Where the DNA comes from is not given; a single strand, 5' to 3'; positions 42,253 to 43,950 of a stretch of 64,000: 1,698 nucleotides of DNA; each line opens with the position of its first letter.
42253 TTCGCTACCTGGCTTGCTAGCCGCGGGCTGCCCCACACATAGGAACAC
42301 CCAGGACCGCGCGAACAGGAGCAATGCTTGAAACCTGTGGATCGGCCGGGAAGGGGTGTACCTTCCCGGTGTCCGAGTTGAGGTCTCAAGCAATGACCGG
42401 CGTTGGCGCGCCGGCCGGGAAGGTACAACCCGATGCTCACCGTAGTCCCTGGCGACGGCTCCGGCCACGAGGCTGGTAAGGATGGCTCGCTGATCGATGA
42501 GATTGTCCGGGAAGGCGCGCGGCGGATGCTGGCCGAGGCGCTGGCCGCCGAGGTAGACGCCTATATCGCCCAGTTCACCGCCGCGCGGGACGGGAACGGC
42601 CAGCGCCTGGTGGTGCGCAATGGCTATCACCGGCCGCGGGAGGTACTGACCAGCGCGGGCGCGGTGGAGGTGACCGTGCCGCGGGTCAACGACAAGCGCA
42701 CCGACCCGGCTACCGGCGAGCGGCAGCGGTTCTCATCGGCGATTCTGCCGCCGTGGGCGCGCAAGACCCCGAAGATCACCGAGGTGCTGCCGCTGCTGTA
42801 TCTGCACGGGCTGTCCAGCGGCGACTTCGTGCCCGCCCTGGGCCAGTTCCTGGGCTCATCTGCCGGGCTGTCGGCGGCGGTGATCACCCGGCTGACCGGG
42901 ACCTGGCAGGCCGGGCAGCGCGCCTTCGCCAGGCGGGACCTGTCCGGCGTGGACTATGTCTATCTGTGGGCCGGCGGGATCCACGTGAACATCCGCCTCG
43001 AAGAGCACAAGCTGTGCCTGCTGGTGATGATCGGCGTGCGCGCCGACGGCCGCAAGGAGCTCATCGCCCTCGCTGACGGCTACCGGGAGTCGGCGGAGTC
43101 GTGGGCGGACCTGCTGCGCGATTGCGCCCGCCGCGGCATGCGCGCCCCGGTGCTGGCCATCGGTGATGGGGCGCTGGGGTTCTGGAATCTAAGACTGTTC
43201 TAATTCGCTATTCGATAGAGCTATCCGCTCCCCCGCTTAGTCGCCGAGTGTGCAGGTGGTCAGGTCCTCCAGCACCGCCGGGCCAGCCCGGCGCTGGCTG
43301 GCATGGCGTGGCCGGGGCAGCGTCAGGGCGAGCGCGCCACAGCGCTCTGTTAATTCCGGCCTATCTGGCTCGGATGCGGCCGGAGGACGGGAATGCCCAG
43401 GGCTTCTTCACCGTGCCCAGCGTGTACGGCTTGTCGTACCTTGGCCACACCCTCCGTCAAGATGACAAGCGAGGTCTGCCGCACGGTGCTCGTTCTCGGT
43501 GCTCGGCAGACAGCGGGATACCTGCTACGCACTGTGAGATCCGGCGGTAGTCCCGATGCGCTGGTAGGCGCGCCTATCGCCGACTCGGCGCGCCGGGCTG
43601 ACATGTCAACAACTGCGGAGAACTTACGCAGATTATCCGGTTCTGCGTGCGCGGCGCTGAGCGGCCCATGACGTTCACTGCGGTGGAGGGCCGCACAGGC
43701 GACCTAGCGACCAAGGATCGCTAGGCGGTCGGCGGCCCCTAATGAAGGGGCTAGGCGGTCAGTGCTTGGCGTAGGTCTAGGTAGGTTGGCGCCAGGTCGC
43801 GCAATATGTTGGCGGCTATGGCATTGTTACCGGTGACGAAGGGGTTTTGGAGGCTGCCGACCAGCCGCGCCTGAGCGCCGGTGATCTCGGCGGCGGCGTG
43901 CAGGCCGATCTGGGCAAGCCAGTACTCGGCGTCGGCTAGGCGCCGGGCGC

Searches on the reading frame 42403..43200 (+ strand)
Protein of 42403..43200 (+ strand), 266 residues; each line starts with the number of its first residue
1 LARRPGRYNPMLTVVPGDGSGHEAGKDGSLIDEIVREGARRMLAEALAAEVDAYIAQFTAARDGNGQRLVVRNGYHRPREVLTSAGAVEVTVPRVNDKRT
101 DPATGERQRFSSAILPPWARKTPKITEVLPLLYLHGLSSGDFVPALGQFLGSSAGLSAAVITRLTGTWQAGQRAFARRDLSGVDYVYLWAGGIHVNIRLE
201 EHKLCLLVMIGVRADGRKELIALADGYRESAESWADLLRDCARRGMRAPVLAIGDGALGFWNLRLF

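Call 9: search_protein_families(library=pfam, proteins=[window:42403-43200:+], max_evalue=0.01)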
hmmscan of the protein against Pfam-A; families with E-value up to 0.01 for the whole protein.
window:42403-43200:+ (266 aa): 1 family
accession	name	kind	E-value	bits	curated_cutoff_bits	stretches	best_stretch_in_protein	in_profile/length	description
PF00872.24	Transposase_mut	-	8.6e-29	101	21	1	29-260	20-237/379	Transposase, Mutator family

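Call 98: search_protein_families(library=ncbifam, proteins=[window:42403-43200:+], max_evalue=0.001)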
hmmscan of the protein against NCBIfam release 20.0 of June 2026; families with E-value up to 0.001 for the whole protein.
window:42403-43200:+ (266 aa): 3 families
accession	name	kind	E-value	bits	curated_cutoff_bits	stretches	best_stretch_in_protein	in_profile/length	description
NF033543.2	transpos_IS256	equivalog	5.5e-40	137.4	150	1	61-262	11-200/338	IS256 family transposase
NF033572.1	transpos_ISKra4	equivalog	9e-06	25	205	0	21-128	18-121/422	ISKra4 family transposase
NF041731.2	transpos_ISH6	equivalog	3.8e-05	22.6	240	1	33-101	24-95/414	ISH6 family transposase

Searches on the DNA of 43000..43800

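Call 99: search_rna_families(source=window, start=43000, end=43800, threshold=evalue, max_evalue=1)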
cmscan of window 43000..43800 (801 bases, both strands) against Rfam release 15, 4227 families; matches with E-value up to 1: 1.
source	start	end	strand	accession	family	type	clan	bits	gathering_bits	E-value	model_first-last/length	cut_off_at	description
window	43221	43320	-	RF03627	mir-9168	Gene; miRNA;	-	18.6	100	0.96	1-95/95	no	mir-9168 microRNA precursor family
